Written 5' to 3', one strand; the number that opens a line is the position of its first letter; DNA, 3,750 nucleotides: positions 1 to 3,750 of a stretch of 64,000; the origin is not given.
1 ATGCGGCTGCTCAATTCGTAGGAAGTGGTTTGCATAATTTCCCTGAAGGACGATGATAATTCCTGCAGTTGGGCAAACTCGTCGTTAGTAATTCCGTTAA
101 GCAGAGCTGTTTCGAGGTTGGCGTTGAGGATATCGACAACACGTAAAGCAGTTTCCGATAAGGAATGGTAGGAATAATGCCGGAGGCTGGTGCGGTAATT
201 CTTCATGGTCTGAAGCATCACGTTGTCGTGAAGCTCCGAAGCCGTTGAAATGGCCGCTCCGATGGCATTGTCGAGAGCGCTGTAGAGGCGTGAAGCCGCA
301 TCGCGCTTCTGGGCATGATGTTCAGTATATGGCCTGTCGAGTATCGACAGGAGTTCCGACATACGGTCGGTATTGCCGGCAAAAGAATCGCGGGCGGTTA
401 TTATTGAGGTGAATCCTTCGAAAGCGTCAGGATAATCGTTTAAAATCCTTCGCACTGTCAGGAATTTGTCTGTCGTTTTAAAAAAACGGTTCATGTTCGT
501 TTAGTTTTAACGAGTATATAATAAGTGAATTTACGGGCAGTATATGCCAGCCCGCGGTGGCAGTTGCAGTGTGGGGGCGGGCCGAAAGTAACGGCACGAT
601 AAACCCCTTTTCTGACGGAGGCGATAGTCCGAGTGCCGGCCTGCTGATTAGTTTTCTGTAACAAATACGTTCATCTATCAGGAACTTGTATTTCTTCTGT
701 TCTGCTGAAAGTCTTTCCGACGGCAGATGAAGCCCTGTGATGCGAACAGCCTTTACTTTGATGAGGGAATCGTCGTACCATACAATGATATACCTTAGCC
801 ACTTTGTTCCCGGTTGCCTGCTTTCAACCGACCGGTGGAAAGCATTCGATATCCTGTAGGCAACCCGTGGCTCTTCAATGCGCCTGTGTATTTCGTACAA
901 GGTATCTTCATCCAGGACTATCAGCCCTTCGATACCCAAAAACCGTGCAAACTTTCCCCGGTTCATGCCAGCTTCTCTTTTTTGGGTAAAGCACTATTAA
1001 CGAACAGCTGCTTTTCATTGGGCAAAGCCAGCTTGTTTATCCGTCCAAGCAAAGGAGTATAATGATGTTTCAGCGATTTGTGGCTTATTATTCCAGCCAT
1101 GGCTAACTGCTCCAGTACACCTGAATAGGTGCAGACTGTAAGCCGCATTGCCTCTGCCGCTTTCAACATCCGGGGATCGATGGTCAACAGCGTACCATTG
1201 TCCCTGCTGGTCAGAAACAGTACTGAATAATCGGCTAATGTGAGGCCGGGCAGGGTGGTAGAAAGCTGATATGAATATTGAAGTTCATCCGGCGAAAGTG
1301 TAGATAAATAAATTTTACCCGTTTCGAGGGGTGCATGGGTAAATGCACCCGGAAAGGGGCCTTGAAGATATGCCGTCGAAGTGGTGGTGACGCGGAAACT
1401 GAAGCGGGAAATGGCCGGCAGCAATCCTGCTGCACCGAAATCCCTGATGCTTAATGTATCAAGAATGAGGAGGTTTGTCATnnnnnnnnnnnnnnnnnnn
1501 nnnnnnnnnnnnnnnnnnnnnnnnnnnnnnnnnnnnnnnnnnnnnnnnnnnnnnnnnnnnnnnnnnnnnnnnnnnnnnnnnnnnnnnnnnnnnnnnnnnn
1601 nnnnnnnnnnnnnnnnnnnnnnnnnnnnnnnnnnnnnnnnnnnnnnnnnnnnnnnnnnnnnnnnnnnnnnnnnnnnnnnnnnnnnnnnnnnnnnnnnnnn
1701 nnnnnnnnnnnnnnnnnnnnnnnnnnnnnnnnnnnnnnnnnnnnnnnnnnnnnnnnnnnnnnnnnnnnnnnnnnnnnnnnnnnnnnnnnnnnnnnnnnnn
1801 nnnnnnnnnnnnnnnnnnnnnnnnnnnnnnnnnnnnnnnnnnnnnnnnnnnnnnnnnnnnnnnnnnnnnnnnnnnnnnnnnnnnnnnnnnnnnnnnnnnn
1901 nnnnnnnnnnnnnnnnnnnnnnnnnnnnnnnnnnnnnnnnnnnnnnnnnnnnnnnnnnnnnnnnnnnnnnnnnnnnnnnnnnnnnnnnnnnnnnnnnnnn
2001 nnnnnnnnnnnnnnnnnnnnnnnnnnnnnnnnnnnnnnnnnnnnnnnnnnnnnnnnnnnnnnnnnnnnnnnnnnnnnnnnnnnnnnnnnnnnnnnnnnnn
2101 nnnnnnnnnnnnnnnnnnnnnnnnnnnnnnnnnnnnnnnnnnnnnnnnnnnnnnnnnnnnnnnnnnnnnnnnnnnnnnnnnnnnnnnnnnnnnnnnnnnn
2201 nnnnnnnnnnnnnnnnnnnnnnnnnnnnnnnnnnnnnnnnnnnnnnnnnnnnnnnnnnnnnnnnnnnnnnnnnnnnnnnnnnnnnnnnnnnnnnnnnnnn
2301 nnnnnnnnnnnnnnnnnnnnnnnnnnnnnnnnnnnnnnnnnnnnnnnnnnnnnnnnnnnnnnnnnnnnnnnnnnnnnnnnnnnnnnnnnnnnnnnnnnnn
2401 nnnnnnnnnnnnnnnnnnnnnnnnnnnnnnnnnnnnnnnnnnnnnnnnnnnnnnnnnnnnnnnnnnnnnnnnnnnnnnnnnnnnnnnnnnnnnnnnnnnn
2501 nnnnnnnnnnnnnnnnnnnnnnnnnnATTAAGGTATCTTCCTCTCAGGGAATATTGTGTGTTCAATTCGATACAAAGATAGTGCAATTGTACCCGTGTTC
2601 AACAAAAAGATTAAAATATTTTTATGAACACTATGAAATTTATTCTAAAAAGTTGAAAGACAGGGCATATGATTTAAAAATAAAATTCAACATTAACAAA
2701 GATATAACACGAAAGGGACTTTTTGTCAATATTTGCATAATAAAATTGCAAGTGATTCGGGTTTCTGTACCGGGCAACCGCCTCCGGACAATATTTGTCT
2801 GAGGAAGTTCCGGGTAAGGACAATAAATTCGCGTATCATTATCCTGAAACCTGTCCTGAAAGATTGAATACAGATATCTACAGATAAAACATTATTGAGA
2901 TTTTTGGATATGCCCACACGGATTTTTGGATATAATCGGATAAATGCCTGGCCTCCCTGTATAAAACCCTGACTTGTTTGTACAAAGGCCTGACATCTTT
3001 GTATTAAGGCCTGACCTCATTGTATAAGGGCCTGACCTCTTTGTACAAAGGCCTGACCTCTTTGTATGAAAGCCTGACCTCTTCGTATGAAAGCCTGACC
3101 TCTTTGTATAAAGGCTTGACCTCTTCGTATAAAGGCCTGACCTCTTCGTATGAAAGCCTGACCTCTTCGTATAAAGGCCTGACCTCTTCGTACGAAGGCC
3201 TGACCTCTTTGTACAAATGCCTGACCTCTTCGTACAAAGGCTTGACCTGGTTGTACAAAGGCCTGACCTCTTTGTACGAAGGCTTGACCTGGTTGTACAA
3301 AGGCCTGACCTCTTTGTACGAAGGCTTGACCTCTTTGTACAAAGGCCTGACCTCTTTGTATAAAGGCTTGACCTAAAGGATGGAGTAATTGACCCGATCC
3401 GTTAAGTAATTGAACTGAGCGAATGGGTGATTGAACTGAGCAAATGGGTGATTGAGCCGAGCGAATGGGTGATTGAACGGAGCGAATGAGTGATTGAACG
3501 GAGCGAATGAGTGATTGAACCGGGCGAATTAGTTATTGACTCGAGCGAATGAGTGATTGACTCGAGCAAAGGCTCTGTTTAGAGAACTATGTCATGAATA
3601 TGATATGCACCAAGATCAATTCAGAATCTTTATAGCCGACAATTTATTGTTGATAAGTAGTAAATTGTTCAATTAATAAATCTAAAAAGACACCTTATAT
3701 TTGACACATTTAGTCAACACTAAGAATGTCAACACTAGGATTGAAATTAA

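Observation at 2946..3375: Twenty-copy 21-bp tandem array built on a perfect 12-bp palindrome, between two divergent HTH-led operons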

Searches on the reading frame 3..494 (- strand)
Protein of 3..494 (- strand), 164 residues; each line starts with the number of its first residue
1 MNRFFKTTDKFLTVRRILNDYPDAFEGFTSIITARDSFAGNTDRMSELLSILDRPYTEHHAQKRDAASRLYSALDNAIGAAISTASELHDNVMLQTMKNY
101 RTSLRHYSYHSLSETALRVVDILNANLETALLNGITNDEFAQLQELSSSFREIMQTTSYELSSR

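Call 95: search_protein_representatives(protein=window:3-494:-)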
Query: 164 residues. Proteins with E-value up to 0.001 (for the whole library): 41; up to 1e-10: 10; up to 1e-30: 0. The best 41 are listed.
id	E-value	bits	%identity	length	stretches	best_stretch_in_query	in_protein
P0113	3.6e-22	95.2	40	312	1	1-164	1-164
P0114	3.6e-19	85.5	35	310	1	2-162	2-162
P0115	8.9e-15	71.3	30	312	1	2-163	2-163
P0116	8.9e-15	71.3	38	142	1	19-151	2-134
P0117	9.8e-13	64.6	27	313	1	8-163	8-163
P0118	3.2e-12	63.0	29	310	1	1-164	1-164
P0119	3.5e-12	62.8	31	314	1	10-163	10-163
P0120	1.3e-11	61.0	28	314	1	9-164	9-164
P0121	3.3e-11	59.7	28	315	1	2-164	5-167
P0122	7.7e-11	58.5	26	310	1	2-164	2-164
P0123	4.9e-10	55.9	27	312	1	7-162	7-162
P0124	1.5e-09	54.3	26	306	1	1-163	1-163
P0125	2.7e-09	53.5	33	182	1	8-124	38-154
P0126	7.6e-09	52.0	31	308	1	10-161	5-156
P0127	1.1e-08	51.5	26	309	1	8-162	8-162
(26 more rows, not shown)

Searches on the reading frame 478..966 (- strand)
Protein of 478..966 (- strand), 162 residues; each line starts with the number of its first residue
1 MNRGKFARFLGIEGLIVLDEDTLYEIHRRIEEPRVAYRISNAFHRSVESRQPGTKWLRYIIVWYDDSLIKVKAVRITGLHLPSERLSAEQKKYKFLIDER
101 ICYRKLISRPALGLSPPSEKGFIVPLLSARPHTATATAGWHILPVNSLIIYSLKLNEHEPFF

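Call 8: search_protein_families(library=pfam, proteins=[window:478-966:-], max_evalue=0.01)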
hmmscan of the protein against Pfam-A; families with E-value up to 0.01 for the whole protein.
window:478-966:- (162 aa): 0 families

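Call 32: search_protein_families(library=pfam, proteins=[window:478-966:-], max_evalue=10)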
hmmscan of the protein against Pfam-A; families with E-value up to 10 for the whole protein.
window:478-966:- (162 aa): 0 families

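Call 33: search_protein_families(library=padloc, proteins=[window:478-966:-], max_evalue=0.1)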
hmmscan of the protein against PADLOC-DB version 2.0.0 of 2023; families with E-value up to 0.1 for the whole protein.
window:478-966:- (162 aa): 0 families

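Call 47: search_solved_structures(query=window:478-966:-, max_evalue=1)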
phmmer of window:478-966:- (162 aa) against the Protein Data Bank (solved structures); distinct sequences matched with E-value up to 1: 0.

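Call 87: search_protein_families(library=ncbifam, proteins=[window:478-966:-], max_evalue=1)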
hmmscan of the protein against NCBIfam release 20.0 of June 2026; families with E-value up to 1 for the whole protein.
window:478-966:- (162 aa): 2 families
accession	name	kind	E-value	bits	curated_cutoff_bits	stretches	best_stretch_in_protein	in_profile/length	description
NF033581.1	transpos_IS5_4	equivalog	0.06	12.7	140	1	5-50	64-110/285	IS5 family transposase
NF000270.1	bla_class_D_alt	equivalog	0.22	10.7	280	1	29-69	45-87/240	class D beta-lactamase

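Call 88: search_protein_families(library=phrogs, proteins=[window:478-966:-], max_evalue=1)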
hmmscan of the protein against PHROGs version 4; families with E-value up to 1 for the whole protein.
window:478-966:- (162 aa): 1 family
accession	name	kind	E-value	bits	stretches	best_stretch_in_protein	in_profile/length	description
phrog_37238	-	unknown function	0.28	12.4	1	119-151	23-55/80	-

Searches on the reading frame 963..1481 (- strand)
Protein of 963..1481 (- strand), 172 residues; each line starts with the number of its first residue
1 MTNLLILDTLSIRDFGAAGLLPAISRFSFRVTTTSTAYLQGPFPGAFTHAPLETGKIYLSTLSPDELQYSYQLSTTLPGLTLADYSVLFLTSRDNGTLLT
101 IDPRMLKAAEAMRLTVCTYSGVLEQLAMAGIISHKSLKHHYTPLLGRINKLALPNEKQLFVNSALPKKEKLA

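Call 8: search_protein_families(library=pfam, proteins=[window:963-1481:-], max_evalue=0.01)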
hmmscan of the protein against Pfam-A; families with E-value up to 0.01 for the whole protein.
window:963-1481:- (172 aa): 0 families

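Call 32: search_protein_families(library=pfam, proteins=[window:963-1481:-], max_evalue=10)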
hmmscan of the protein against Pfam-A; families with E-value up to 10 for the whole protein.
window:963-1481:- (172 aa): 0 families

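Call 33: search_protein_families(library=padloc, proteins=[window:963-1481:-], max_evalue=0.1)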
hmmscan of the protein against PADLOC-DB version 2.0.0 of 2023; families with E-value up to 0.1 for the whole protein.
window:963-1481:- (172 aa): 0 families
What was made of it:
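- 963..1481 (-): g2: 172-aa PIN-like (VapC-type) putative toxin. It overlaps the end of rmrA. No HMM hit (calls 8, 32, 33).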

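Call 46: search_solved_structures(query=window:963-1481:-, max_evalue=1)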
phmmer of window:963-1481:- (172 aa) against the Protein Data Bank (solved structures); distinct sequences matched with E-value up to 1: 2.
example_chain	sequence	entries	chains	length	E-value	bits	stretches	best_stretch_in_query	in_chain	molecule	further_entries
7ane_R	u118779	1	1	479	0.82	12.9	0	35-113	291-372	uL29m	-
7aih_R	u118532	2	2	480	0.82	12.9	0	35-113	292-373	uL29m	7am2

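Call 87: search_protein_families(library=ncbifam, proteins=[window:963-1481:-], max_evalue=1)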
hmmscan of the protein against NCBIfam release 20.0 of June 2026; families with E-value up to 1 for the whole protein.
window:963-1481:- (172 aa): 0 families

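Call 88: search_protein_families(library=phrogs, proteins=[window:963-1481:-], max_evalue=1)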
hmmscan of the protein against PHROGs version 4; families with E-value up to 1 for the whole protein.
window:963-1481:- (172 aa): 1 family
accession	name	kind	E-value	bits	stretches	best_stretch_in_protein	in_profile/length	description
phrog_36721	-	unknown function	0.22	11.7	1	95-149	46-95/281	-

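Call 105: find_homologous_proteins(query=window:963-1481:-, max_evalue=0.001)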
Query window:963-1481:- (172 aa): 5 proteins with E <= 0.001 among 160 candidates.
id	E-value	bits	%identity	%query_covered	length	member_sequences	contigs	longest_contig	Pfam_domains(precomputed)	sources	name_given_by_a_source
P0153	2.7e-105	367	100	100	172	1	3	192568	-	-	-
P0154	1.5e-86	306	85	100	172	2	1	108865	-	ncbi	-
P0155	2.1e-65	237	67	100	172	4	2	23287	-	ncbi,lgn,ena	-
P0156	1.1e-63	232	68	100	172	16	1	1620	-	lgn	-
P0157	3.2e-61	224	66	100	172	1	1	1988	-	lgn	-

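Call 114: predict_structure(alignment_id=A3)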
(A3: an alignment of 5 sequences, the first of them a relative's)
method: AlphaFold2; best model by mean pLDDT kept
length: 172 residues; sequences in the alignment: 5
mean_pLDDT: 68.6   pTM: 0.66
mean pLDDT of the five models: 68.6, 64.1, 60.5, 55.1, 38.0
residues with pLDDT >= 90: 20; 70-90: 84; 50-70: 23; < 50: 45
segments of 3 or more residues with pLDDT < 50: 35-60, 155-172
pLDDT, mean of each block of 10 residues (from residue 1): 71 81 69 49 34 39 70 71 77 84 87 89 89 91 86 49 37 36
secondary structure, 60 per line:
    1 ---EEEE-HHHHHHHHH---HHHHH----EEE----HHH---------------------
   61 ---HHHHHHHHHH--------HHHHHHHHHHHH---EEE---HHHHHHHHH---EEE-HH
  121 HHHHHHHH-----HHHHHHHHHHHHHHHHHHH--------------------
elements in order: E4-7 H9-17 H21-25 E30-32 H64-73 H82-93 E97-99 H103-111 E115-117 H119-128 H134-152

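Call 116: fold_search(model_id=the predicted structure, library=pdb)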
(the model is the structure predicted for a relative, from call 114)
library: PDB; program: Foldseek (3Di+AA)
matches with E <= 10: 572; with E <= 0.001: 0
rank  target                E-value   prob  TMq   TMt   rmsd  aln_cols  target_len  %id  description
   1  3h87_B                8.1e-03  1.00  0.48  0.57   4.2       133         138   14  Rv0301 Rv0300 Toxin Antitoxin Complex from Mycobacterium tuberculosis (released 2009-05-05)
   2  7og5_B                2.0e-02  0.98  0.44  0.47   6.4       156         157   15  RNA-free Ribonuclease P from Halorhodospira halophila (released 2021-07-07)
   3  5h4g_A                2.3e-02  1.00  0.55  0.63   3.9       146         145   15  Structure of PIN-domain protein (VapC4 toxin) from Pyrococcus horikoshii determined at 1.77 A resolution (released 2016-11-23)
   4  5h4g_B                3.1e-02  0.99  0.50  0.60   4.4       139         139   16  Structure of PIN-domain protein (VapC4 toxin) from Pyrococcus horikoshii determined at 1.77 A resolution (released 2016-11-23)
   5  2mdt_MODEL_1_A        4.2e-02  0.91  0.38  0.51   8.6       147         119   14  a PilT N-terminus domain protein SSO1118 from hyperthemophilic archaeon Sulfolobus solfataricus P2 (released 2013-11-20)
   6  3h87_A                5.1e-02  0.99  0.46  0.56   4.8       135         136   14  Rv0301 Rv0300 Toxin Antitoxin Complex from Mycobacterium tuberculosis (released 2009-05-05)
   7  1v8p_A                6.1e-02  0.96  0.46  0.57   5.3       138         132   16  Crystal structure of PAE2754 from Pyrobaculum aerophilum (released 2004-02-10)
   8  6zxf_y                7.4e-02  0.96  0.45  0.35   4.3       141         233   14  Cryo-EM structure of a late human pre-40S ribosomal subunit - State G (released 2020-12-02)
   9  1v8p_B                7.4e-02  0.95  0.47  0.58   6.2       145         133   14  Crystal structure of PAE2754 from Pyrobaculum aerophilum (released 2004-02-10)
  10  3ix7_B                8.3e-02  0.72  0.35  0.45  12.2       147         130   20  Crystal structure of a domain of functionally unknown protein from Thermus thermophilus HB8 (released 2009-09-22)
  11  1v96_A                8.9e-02  0.98  0.52  0.59   4.1       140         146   15  Crystal structure of hypothetical protein of unknown function from pyrococcus horikoshii OT3 (released 2005-02-01)
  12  7e8o_C                8.9e-02  0.90  0.46  0.42   9.2       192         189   10  Crystal structure of proteinaceous RNase P(PRORP) from Planctomycetes bacterium GWF2_40_8 complexed with Escherichia c (released 2022-03-02)
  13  7og5_J                9.4e-02  0.91  0.45  0.46   6.6       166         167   16  RNA-free Ribonuclease P from Halorhodospira halophila (released 2021-07-07)
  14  1y82_D                1.1e-01  0.97  0.52  0.61   4.2       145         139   14  Conserved hypothetical protein Pfu-367848-001 from Pyrococcus furiosus (released 2005-01-25)
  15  1v8o_B                1.1e-01  0.87  0.45  0.55   6.2       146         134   14  Crystal Structure of PAE2754 from Pyrobaculum aerophilum (released 2004-02-10)
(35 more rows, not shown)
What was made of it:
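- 963..1481 (-): The AF2 model (pLDDT 69, call 114) gives top Foldseek hits that are all PIN/VapC proteins (TM 0.48-0.63, call 116).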

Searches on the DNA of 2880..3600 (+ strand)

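Call 100: search_dna_similar(query=window:2880-3600:+, collection=plasmids, mode=distant, max_rows=10)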
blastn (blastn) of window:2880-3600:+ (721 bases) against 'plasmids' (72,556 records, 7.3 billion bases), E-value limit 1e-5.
No match.
